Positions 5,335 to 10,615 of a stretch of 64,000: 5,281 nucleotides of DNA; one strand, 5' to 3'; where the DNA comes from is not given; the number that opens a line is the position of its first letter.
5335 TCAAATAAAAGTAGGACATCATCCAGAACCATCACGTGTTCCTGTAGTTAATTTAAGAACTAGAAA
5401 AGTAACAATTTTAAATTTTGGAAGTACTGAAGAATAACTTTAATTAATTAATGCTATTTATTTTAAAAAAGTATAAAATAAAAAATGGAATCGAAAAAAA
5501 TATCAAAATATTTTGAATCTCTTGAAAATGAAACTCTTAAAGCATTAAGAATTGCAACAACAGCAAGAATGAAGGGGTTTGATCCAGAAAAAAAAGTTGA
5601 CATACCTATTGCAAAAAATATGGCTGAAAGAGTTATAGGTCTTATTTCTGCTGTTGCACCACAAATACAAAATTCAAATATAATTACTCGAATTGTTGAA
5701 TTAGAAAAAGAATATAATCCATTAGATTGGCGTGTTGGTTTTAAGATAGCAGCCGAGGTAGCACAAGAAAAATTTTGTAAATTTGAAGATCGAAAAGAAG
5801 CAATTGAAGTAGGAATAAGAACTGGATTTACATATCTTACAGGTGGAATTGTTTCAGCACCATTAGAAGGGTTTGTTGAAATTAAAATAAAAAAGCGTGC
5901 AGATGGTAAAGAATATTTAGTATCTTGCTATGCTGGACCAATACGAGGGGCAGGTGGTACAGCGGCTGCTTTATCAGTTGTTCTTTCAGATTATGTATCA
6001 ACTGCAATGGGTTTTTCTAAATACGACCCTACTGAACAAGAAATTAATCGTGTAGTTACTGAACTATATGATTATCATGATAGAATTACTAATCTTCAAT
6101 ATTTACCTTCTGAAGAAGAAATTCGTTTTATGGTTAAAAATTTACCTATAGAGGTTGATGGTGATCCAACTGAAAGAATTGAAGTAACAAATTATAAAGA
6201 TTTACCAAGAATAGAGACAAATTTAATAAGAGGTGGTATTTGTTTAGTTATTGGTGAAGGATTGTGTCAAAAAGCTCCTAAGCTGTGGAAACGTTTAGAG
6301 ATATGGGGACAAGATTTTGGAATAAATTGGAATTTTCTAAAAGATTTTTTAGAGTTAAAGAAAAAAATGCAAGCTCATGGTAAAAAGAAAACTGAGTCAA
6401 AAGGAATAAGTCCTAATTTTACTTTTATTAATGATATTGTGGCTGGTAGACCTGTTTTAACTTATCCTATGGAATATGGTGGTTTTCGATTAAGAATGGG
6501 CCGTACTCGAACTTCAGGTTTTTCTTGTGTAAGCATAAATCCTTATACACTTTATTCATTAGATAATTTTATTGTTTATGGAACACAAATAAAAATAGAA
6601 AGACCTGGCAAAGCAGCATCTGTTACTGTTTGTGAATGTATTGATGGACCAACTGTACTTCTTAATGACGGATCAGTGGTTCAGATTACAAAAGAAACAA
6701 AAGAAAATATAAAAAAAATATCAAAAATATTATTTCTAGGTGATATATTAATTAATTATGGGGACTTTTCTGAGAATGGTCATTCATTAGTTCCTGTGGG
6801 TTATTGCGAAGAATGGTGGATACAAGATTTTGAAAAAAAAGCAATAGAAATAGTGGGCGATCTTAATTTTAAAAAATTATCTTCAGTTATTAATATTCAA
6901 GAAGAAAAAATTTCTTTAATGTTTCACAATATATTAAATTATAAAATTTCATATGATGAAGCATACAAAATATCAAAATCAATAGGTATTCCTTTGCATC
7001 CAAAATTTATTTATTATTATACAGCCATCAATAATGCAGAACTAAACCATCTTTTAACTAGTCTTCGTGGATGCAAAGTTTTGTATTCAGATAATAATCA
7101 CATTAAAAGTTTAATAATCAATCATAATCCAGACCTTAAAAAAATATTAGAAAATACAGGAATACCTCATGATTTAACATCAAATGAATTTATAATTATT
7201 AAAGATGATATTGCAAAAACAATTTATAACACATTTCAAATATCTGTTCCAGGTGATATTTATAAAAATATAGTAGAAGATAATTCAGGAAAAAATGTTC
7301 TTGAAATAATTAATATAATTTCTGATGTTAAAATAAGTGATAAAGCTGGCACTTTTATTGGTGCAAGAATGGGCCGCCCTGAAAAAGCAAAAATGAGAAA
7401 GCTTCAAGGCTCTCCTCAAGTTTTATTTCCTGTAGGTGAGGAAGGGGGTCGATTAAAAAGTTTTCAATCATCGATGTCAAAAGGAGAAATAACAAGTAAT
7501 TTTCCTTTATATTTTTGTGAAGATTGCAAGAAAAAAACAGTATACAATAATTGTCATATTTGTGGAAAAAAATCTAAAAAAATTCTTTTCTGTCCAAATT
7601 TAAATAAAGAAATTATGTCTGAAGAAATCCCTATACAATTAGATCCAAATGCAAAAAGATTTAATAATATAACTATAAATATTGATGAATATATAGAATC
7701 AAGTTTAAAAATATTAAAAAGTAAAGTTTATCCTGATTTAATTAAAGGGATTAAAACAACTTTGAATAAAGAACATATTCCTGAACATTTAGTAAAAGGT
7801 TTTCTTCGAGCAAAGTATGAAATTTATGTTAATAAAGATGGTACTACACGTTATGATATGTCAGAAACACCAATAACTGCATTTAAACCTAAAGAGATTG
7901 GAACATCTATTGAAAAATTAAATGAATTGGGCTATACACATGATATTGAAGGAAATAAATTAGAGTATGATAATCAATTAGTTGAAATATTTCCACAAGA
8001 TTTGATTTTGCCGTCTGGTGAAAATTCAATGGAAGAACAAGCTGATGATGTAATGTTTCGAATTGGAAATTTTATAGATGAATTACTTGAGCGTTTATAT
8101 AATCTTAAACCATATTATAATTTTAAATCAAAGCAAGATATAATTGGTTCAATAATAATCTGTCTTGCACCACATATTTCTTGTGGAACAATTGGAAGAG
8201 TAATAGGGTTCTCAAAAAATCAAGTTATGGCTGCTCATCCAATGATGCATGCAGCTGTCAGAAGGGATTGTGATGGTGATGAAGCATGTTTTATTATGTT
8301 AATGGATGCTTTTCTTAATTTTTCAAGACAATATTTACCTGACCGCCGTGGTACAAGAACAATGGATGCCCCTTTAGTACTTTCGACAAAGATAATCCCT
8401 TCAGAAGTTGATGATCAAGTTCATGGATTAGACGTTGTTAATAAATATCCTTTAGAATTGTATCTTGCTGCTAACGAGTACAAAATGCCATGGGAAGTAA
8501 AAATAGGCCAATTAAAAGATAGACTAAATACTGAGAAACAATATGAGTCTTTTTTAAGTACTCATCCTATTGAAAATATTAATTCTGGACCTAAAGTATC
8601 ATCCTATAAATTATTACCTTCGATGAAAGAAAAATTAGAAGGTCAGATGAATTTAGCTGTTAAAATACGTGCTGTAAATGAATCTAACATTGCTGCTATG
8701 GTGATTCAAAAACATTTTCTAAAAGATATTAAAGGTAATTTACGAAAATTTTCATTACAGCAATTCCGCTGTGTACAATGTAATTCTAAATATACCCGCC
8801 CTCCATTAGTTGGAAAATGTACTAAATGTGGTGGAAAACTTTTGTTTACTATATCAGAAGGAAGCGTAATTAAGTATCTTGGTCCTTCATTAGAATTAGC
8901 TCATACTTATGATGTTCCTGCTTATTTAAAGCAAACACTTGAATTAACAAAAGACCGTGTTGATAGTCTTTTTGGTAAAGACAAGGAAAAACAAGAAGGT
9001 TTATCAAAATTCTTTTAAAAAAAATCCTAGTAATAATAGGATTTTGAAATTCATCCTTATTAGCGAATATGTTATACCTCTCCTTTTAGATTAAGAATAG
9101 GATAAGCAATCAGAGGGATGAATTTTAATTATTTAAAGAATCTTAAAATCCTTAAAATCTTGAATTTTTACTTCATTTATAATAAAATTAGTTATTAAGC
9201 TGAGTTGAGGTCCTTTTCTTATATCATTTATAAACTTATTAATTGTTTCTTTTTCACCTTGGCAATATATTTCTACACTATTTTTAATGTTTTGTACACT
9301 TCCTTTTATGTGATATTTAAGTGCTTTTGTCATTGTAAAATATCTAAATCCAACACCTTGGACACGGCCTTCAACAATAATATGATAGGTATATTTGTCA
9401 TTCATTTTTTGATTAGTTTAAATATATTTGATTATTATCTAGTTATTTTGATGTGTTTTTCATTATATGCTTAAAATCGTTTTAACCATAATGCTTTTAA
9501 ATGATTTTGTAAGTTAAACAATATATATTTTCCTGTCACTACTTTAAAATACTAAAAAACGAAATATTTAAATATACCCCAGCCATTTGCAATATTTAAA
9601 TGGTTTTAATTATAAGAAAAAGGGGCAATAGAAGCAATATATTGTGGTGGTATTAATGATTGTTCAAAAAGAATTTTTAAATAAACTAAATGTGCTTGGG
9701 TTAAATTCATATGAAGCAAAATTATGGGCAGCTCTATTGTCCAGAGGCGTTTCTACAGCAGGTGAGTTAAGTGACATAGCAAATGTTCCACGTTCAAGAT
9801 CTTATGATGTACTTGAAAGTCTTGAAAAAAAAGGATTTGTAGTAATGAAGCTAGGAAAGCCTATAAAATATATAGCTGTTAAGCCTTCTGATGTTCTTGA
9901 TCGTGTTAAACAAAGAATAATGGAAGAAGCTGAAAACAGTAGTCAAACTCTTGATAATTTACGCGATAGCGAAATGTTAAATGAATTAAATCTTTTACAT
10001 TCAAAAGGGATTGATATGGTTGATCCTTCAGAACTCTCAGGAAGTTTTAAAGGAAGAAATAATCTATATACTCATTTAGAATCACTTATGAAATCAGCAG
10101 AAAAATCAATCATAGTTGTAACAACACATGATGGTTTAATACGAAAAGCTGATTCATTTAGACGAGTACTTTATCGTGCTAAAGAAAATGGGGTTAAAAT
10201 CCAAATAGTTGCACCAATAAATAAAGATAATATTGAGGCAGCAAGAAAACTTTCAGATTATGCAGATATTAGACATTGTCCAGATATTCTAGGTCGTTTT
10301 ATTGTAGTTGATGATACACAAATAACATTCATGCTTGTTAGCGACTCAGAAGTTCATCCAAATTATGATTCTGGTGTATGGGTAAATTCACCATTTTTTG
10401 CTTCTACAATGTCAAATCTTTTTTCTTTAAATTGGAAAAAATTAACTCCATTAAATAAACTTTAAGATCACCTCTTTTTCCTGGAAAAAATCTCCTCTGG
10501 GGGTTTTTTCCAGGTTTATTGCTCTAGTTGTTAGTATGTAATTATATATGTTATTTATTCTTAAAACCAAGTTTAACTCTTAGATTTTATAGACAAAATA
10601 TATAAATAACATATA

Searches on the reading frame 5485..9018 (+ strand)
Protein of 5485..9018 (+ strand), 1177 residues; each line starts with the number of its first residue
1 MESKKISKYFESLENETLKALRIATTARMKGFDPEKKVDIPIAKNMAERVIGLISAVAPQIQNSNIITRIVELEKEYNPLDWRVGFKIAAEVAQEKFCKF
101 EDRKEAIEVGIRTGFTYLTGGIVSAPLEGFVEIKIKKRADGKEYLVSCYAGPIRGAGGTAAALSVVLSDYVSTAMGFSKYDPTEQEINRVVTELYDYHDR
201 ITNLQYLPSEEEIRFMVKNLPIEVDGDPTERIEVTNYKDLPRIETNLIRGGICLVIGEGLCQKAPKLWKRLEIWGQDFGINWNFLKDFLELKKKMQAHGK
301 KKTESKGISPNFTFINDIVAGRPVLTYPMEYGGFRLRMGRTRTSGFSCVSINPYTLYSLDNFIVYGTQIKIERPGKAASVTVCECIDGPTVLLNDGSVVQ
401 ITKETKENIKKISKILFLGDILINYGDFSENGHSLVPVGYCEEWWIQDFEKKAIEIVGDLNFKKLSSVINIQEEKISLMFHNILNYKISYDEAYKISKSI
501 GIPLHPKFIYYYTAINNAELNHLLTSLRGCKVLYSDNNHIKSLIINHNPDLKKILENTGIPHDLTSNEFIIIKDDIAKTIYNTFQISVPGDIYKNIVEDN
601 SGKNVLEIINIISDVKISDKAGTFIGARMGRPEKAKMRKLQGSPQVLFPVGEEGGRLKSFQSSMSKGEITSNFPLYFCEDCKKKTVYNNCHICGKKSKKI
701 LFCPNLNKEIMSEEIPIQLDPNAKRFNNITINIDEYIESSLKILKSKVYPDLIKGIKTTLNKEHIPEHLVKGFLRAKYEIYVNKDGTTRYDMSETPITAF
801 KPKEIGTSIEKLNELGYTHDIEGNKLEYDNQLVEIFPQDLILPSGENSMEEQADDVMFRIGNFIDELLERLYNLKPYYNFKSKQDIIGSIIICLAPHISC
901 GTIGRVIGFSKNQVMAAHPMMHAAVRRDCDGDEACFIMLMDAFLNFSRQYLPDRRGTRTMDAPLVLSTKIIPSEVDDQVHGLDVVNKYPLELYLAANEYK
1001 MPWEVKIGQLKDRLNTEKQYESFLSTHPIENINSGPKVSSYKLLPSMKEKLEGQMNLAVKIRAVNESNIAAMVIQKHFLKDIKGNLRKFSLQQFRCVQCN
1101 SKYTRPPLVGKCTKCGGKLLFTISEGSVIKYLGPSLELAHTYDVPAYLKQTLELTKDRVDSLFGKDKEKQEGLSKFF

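Call 7: search_protein_families(library=pfam, proteins=[window:5485-9018:+])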
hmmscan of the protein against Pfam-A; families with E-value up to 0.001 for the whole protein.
window:5485-9018:+ (1177 aa): 3 families
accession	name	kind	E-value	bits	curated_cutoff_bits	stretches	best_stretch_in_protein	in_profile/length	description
PF24846.1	PolC_DP2_cat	-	1.3e-111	372.8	24.3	1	751-1050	6-299/299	DNA polymerase II large subunit DP2, catalytic domain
PF24844.1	PolC_DP2_central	-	4.7e-108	361.9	24.3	1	303-710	3-370/372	DNA polymerase II large subunit DP2, central domain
PF03833.19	PolC_DP2_N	-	4.8e-86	288.7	24.3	1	8-289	1-269/271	DNA polymerase II large subunit DP2, N-terminal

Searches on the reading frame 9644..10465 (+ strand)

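Call 7: search_protein_families(library=pfam, proteins=[window:9644-10465:+])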
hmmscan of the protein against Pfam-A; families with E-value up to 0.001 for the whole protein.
window:9644-10465:+ (273 aa): 2 families
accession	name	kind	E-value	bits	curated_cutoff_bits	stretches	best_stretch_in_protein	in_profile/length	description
PF01978.25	TrmB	-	2.5e-20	72.5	25.6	1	15-81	1-67/68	Sugar-specific transcriptional regulator TrmB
PF11495.14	Regulator_TrmB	-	2.6e-05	24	22.2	1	136-265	6-130/233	Archaeal transcriptional regulator TrmB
